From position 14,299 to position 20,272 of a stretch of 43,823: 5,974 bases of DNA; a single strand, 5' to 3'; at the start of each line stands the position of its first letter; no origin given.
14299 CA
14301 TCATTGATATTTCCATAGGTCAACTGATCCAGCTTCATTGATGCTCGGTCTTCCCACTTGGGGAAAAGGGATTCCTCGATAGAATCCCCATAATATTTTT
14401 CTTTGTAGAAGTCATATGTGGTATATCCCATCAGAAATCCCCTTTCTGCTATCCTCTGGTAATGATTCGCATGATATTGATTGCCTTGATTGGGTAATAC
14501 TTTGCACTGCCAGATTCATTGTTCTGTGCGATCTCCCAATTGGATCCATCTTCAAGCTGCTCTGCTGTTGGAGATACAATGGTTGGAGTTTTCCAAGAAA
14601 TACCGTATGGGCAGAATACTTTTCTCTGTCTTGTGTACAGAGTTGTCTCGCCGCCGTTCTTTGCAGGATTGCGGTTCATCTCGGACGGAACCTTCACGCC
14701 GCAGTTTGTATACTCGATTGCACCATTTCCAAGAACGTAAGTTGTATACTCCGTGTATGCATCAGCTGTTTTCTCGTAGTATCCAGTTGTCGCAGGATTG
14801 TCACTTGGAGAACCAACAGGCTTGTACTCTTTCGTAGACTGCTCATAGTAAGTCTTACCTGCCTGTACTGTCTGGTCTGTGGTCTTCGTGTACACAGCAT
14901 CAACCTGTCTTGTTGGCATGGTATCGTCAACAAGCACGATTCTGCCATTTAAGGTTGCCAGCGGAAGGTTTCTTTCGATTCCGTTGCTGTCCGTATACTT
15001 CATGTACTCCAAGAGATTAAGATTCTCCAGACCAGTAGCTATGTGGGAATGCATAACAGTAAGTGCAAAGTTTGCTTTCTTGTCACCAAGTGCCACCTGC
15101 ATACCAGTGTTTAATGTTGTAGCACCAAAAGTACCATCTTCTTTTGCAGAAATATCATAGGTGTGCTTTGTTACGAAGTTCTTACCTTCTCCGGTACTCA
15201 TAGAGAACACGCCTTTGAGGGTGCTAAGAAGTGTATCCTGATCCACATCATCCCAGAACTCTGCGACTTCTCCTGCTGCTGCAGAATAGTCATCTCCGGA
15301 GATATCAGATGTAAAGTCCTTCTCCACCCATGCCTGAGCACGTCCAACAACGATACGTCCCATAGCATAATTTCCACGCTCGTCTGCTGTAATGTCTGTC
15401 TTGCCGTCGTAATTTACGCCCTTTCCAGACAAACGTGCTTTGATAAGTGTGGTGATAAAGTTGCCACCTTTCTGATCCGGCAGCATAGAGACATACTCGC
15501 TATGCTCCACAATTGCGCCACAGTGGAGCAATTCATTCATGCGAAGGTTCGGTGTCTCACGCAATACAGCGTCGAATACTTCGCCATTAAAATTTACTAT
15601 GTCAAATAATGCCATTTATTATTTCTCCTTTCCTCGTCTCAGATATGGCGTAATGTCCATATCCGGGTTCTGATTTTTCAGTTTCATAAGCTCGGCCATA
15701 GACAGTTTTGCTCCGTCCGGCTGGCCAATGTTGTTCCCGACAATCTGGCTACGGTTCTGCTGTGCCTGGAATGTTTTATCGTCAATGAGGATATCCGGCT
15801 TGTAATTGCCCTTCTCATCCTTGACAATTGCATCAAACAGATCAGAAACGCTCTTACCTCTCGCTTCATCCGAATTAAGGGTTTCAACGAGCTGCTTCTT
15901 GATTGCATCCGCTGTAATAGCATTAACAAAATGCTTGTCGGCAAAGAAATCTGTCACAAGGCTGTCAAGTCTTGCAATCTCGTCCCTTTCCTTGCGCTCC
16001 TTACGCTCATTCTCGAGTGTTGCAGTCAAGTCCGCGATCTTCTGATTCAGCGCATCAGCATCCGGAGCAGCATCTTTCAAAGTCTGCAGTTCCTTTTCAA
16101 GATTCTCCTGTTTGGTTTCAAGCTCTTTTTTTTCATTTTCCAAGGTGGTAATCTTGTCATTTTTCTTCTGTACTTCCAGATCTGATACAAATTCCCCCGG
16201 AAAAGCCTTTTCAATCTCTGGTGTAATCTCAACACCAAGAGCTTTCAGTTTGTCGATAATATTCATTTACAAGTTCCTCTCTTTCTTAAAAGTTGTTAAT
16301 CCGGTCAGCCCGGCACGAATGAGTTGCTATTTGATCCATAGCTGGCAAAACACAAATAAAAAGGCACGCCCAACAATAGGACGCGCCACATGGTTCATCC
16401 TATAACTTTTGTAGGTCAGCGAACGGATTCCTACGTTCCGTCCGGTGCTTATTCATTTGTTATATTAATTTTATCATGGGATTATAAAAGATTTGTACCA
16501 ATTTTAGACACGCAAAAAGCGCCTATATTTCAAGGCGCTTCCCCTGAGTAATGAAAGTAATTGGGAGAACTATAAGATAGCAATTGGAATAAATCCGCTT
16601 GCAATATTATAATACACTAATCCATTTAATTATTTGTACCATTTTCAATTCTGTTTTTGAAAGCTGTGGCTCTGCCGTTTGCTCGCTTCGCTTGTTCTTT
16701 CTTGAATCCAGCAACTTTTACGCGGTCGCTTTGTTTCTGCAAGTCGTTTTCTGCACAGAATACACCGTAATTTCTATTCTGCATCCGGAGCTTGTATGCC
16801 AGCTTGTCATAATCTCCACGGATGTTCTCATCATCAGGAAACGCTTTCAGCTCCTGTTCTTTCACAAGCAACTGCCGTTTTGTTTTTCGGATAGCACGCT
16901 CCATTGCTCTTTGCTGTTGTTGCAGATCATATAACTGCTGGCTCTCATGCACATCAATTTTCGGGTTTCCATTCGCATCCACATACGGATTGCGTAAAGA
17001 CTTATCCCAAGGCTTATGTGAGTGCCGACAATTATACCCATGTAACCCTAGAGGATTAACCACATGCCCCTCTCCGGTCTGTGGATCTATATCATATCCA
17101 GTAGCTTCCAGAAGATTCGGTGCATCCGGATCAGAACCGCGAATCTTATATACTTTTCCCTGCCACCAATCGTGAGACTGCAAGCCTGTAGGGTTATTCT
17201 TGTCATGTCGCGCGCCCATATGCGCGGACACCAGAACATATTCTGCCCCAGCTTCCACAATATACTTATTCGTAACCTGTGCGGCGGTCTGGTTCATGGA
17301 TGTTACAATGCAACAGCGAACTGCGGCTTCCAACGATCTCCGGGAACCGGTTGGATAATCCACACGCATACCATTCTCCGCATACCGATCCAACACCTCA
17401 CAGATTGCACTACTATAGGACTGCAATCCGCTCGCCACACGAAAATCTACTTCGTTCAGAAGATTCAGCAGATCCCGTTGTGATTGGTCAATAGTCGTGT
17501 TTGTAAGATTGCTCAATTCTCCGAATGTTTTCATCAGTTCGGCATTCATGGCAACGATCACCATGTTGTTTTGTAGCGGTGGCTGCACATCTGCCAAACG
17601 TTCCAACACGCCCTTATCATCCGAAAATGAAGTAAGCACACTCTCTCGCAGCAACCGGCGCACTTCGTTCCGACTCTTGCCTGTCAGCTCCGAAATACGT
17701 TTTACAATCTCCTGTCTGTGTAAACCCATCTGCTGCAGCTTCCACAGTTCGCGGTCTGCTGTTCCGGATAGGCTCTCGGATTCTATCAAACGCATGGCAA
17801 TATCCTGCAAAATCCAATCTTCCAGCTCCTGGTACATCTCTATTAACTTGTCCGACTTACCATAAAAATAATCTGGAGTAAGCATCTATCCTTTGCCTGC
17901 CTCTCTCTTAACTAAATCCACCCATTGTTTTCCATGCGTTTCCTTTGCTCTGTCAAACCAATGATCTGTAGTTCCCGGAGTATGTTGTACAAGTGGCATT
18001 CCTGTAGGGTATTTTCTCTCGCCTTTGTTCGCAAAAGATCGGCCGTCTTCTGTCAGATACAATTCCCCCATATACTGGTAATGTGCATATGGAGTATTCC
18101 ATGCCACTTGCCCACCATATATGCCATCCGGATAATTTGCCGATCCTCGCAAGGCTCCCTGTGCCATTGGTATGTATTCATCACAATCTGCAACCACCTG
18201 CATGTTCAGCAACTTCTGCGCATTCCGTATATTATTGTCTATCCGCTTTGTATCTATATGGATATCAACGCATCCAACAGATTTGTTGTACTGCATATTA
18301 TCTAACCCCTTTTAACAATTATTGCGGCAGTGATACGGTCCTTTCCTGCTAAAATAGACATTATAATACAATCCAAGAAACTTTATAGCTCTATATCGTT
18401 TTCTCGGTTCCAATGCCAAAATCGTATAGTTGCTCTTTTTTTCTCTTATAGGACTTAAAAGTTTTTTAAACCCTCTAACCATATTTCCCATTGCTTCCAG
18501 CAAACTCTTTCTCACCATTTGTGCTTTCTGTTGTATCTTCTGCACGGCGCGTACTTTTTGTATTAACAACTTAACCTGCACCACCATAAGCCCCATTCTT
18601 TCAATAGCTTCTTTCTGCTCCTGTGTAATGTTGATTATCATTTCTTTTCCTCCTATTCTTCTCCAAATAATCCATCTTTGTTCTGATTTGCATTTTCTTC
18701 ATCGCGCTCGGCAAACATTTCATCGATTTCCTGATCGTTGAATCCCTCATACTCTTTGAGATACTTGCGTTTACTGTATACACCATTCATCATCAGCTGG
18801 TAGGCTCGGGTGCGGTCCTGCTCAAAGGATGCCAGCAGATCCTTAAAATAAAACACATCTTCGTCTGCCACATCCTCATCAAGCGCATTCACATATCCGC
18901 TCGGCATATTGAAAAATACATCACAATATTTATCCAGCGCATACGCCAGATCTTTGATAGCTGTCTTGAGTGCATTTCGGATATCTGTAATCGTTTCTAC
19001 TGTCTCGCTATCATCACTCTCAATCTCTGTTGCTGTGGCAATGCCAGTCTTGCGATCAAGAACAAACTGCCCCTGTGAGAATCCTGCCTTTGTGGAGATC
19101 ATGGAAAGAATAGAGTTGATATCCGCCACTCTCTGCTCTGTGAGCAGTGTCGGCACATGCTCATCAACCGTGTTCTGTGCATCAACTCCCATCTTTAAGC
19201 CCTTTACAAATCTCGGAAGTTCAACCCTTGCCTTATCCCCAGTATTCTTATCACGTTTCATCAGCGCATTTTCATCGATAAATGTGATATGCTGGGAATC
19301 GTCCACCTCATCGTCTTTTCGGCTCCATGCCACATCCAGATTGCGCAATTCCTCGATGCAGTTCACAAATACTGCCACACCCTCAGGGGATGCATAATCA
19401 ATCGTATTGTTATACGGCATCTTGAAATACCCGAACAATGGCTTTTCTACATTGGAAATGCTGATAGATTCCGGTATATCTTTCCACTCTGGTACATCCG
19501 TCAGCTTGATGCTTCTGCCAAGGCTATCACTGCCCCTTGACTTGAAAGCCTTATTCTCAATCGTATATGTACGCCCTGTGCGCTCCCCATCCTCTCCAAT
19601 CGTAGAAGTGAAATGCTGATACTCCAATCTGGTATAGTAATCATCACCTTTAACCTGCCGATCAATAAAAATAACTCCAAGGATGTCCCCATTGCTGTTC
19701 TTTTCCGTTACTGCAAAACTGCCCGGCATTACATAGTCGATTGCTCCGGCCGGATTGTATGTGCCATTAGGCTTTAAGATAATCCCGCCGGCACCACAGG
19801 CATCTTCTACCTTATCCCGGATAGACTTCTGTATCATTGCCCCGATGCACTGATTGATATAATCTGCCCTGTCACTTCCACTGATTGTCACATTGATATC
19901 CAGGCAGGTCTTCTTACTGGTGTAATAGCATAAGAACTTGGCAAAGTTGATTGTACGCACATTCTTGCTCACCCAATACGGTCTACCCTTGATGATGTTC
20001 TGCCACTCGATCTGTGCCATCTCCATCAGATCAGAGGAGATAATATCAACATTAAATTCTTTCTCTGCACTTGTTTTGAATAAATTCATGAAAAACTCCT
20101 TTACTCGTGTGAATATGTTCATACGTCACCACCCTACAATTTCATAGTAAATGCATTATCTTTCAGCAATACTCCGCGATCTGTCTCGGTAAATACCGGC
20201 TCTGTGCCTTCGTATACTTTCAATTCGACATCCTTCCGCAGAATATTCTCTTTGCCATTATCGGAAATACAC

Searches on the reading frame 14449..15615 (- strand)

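Call 20: search_protein_families(library=phrogs, proteins=[window:14449-15615:-], max_evalue=0.00001)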
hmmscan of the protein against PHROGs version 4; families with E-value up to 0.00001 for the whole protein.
window:14449-15615:- (388 aa): 3 families
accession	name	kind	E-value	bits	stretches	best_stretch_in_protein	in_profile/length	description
phrog_247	-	head and packaging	4.9e-70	237.5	2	2-247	5-247/351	major head protein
phrog_15288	-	head and packaging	2.6e-34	119.4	2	287-387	79-170/172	major head protein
phrog_19632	-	unknown function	1.2e-08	36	1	23-141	23-140/149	-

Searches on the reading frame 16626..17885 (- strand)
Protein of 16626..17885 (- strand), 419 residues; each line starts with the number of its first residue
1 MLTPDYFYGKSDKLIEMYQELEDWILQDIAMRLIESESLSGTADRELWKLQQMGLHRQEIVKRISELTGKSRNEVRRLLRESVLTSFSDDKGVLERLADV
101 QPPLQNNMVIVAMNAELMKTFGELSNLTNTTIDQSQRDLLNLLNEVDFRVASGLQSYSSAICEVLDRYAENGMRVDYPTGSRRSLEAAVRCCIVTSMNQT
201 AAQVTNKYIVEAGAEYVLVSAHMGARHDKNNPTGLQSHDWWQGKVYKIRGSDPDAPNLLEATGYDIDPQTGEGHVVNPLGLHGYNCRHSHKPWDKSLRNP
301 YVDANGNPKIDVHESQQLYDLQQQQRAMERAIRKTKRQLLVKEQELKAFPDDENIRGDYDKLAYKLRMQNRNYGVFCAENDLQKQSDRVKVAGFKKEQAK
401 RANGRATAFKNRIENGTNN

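Call 20: search_protein_families(library=phrogs, proteins=[window:16626-17885:-], max_evalue=0.00001)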
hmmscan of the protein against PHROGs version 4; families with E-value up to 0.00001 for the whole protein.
window:16626-17885:- (419 aa): 1 family
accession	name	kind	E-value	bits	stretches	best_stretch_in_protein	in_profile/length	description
phrog_581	-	head and packaging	1.1e-73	250.2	1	1-406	19-396/564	minor head protein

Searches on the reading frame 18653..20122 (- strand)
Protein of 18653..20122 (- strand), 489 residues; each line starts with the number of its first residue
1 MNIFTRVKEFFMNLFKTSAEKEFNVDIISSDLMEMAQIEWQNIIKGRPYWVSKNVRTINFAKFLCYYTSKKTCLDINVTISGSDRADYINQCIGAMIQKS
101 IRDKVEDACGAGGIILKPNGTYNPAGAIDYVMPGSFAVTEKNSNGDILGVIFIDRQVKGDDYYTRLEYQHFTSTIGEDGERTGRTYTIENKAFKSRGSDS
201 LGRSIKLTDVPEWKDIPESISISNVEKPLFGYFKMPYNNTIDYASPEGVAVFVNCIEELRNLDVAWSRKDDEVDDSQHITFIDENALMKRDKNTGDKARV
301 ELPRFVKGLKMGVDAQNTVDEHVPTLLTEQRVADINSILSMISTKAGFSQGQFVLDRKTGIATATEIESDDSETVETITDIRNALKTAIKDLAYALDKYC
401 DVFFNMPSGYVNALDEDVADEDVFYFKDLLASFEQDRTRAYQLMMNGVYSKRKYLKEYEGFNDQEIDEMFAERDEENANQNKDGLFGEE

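Call 20: search_protein_families(library=phrogs, proteins=[window:18653-20122:-], max_evalue=0.00001)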
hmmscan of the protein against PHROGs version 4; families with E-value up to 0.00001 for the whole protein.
window:18653-20122:- (489 aa): 1 family
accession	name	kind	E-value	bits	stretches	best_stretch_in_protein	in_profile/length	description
phrog_533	-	head and packaging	2e-79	268.4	1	11-482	10-485/495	portal protein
